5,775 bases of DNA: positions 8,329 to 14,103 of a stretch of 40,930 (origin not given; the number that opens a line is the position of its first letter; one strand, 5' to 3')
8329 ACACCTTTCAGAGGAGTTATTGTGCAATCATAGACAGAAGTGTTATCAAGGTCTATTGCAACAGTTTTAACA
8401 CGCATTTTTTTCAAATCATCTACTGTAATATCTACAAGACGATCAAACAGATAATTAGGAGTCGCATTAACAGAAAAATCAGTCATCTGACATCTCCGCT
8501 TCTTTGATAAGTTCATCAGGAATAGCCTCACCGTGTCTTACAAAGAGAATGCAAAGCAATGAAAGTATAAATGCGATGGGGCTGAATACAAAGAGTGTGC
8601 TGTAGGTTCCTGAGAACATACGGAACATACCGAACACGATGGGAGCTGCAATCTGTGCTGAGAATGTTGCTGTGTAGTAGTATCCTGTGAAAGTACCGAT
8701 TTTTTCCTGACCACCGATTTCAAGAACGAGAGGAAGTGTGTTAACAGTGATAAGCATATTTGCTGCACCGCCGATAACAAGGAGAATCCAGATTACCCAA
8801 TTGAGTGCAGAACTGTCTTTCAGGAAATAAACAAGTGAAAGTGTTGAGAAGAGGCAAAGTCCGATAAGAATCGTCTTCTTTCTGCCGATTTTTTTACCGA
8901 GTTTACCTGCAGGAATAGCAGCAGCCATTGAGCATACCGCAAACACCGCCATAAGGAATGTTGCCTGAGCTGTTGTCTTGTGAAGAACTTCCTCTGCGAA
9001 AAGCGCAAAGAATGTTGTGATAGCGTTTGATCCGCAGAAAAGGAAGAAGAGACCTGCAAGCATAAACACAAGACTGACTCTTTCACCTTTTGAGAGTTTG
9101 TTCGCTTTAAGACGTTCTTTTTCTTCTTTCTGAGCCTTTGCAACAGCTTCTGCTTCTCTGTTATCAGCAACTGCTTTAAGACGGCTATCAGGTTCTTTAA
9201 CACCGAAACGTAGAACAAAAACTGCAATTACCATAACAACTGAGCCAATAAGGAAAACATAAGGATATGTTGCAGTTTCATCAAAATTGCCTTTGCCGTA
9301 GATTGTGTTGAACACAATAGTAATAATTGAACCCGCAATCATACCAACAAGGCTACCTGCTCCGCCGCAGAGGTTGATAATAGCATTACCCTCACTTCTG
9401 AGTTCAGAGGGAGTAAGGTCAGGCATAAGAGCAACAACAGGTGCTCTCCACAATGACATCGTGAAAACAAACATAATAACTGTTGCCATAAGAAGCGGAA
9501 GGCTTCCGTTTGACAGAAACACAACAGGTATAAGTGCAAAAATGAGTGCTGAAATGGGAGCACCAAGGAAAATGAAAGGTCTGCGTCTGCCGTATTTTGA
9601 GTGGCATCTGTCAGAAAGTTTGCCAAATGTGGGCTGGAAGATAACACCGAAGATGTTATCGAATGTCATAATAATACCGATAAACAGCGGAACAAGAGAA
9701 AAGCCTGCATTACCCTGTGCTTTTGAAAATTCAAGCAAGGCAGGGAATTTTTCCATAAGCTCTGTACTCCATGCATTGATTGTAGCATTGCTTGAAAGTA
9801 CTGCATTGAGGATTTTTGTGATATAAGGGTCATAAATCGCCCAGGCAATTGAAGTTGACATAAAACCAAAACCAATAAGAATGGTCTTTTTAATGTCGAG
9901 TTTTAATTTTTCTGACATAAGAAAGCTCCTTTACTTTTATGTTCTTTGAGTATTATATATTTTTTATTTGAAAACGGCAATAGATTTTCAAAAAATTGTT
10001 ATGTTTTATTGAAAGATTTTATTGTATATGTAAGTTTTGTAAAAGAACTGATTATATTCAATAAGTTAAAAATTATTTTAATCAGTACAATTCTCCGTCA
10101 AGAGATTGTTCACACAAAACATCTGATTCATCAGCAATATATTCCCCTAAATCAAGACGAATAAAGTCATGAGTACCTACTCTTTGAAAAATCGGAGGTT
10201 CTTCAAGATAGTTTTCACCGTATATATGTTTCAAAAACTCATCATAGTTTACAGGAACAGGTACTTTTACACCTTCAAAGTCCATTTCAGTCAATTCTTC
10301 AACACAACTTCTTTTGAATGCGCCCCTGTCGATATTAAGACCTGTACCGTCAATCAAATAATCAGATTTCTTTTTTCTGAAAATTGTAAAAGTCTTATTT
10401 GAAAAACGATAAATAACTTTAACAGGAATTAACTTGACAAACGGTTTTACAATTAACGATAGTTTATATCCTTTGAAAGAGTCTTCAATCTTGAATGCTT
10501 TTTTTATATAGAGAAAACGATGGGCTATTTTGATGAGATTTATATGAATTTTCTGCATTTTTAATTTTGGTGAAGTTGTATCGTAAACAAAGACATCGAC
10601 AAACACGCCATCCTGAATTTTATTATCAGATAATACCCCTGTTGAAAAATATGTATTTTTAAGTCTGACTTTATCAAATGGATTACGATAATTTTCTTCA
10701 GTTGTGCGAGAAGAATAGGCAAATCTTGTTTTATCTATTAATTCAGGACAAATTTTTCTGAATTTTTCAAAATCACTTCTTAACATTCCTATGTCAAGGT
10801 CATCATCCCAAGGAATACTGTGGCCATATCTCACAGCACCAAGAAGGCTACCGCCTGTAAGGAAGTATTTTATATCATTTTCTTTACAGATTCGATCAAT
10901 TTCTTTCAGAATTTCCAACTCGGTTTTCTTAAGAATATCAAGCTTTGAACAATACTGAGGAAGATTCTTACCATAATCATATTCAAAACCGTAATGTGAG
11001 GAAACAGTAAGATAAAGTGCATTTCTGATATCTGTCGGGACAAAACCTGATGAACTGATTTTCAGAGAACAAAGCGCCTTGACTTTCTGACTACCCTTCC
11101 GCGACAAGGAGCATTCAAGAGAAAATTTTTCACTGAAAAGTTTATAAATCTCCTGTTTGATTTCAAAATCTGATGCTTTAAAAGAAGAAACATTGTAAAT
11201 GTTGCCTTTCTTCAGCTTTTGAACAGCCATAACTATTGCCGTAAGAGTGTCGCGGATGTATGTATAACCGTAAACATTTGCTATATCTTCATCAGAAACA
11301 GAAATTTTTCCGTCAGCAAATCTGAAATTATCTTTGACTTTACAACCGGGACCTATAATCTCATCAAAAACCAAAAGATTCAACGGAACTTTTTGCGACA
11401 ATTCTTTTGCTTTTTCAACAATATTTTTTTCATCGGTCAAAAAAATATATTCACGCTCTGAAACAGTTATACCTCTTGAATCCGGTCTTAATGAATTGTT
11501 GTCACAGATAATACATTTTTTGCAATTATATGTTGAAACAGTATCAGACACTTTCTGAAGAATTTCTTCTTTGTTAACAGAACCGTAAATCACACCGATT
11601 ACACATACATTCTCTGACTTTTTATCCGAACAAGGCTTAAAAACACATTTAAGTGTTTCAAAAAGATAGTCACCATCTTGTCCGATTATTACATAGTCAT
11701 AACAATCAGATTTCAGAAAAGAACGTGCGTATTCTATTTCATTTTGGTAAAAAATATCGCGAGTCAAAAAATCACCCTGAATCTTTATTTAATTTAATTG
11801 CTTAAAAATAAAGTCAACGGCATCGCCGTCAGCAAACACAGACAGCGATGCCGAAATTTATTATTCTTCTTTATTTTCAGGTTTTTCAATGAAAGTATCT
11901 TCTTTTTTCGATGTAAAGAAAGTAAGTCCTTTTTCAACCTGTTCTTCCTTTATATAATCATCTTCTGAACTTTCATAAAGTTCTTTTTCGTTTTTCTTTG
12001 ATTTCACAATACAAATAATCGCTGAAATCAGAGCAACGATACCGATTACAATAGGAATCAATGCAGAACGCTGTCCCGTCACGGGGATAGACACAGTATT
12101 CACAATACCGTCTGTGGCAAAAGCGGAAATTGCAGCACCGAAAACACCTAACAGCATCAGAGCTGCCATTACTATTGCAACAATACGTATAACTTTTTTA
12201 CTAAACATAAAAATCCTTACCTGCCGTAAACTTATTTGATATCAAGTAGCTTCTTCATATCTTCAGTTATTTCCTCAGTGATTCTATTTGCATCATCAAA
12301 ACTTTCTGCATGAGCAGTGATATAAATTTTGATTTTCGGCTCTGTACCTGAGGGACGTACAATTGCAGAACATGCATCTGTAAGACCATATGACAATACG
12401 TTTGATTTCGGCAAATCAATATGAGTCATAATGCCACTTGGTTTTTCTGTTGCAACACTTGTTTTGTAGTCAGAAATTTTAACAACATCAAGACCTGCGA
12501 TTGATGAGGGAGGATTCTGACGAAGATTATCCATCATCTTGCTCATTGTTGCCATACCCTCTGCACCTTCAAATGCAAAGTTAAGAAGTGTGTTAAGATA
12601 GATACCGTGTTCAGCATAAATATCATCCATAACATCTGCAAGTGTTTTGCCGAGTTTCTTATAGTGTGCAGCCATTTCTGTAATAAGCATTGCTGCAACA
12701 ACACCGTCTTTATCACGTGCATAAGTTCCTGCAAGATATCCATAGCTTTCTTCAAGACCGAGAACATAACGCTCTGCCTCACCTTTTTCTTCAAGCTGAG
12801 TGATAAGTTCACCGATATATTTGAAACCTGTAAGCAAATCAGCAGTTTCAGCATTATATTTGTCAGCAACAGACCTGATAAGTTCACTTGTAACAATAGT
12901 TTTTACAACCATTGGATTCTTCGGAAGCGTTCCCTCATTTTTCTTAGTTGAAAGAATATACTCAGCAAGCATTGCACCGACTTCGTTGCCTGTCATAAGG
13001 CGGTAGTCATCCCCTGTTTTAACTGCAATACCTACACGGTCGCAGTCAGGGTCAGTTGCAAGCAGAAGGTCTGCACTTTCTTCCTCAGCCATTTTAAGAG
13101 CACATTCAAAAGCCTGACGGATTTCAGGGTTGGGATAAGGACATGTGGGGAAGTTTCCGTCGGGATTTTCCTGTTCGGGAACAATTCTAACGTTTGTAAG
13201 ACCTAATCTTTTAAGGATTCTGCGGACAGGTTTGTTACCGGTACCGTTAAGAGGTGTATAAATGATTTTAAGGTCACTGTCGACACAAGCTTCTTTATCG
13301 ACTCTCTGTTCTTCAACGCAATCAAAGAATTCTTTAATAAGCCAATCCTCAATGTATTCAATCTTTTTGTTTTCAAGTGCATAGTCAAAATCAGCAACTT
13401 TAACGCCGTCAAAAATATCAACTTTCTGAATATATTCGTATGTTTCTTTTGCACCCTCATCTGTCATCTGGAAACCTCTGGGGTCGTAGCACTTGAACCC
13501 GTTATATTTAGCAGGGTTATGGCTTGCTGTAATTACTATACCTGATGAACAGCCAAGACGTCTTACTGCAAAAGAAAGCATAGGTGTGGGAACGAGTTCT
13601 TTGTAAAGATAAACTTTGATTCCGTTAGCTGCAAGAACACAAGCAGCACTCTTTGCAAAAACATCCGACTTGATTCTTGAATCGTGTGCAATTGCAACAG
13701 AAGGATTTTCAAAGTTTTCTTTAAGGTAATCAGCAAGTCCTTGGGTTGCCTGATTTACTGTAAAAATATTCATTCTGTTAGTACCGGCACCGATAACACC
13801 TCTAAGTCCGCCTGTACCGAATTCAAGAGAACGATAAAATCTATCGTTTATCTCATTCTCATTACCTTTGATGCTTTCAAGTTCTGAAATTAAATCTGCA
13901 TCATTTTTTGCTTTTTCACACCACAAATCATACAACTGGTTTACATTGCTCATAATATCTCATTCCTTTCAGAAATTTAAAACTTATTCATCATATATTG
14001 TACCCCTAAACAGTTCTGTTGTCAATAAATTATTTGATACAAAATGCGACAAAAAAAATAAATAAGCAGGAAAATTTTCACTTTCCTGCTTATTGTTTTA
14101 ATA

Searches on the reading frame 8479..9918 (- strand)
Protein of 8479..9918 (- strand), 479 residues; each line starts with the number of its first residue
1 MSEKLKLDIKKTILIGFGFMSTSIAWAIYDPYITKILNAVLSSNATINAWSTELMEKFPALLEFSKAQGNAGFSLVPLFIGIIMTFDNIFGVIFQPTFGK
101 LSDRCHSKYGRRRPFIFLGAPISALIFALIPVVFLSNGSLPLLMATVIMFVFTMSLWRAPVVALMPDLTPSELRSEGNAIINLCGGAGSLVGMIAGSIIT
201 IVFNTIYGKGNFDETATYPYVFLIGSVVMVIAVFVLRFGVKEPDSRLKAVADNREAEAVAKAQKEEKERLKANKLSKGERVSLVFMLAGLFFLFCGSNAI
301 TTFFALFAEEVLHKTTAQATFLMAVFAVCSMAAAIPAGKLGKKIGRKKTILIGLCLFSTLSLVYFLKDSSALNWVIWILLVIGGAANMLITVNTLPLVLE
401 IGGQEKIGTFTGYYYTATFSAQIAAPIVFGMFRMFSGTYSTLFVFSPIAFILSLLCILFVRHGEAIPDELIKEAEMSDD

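Call 10: search_protein_families(library=pfam, proteins=[window:8479-9918:-], max_evalue=0.001)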
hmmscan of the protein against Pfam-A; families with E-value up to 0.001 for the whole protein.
window:8479-9918:- (479 aa): 3 families
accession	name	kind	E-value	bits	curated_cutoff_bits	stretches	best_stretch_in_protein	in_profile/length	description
PF07690.21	MFS_1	-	1.1e-53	182.8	33.4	2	15-426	5-347/347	Major Facilitator Superfamily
PF13347.12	MFS_2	-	3.3e-27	95.5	27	1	79-384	34-326/427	MFS/sugar transport protein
PF00083.30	Sugar_tr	-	2.5e-06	27.1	22.3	0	107-242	312-439/452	Sugar (and other) transporter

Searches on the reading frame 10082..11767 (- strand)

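Call 10: search_protein_families(library=pfam, proteins=[window:10082-11767:-], max_evalue=0.001)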
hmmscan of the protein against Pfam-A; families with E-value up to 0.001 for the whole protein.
window:10082-11767:- (561 aa): 1 family
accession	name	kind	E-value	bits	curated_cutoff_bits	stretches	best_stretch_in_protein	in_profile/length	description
PF04991.19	LicD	-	7.3e-41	141.1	22.6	1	294-517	1-227/227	LicD family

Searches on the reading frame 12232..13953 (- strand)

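Call 10: search_protein_families(library=pfam, proteins=[window:12232-13953:-], max_evalue=0.001)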
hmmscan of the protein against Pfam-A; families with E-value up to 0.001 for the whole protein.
window:12232-13953:- (573 aa): 4 families
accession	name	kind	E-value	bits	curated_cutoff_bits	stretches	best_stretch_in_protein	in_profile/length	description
PF02878.22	PGM_PMM_I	-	2.4e-41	141.1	22.5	1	44-178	3-134/138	Phosphoglucomutase/phosphomannomutase, alpha/beta/alpha domain I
PF02879.22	PGM_PMM_II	-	5.9e-25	88.2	29.3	1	208-314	2-103/103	Phosphoglucomutase/phosphomannomutase, alpha/beta/alpha domain II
PF02880.22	PGM_PMM_III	-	7.6e-22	78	20.7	1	322-446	2-112/115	Phosphoglucomutase/phosphomannomutase, alpha/beta/alpha domain III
PF00408.26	PGM_PMM_IV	-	0.00013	22.3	23.1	1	530-562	35-65/68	Phosphoglucomutase/phosphomannomutase, C-terminal domain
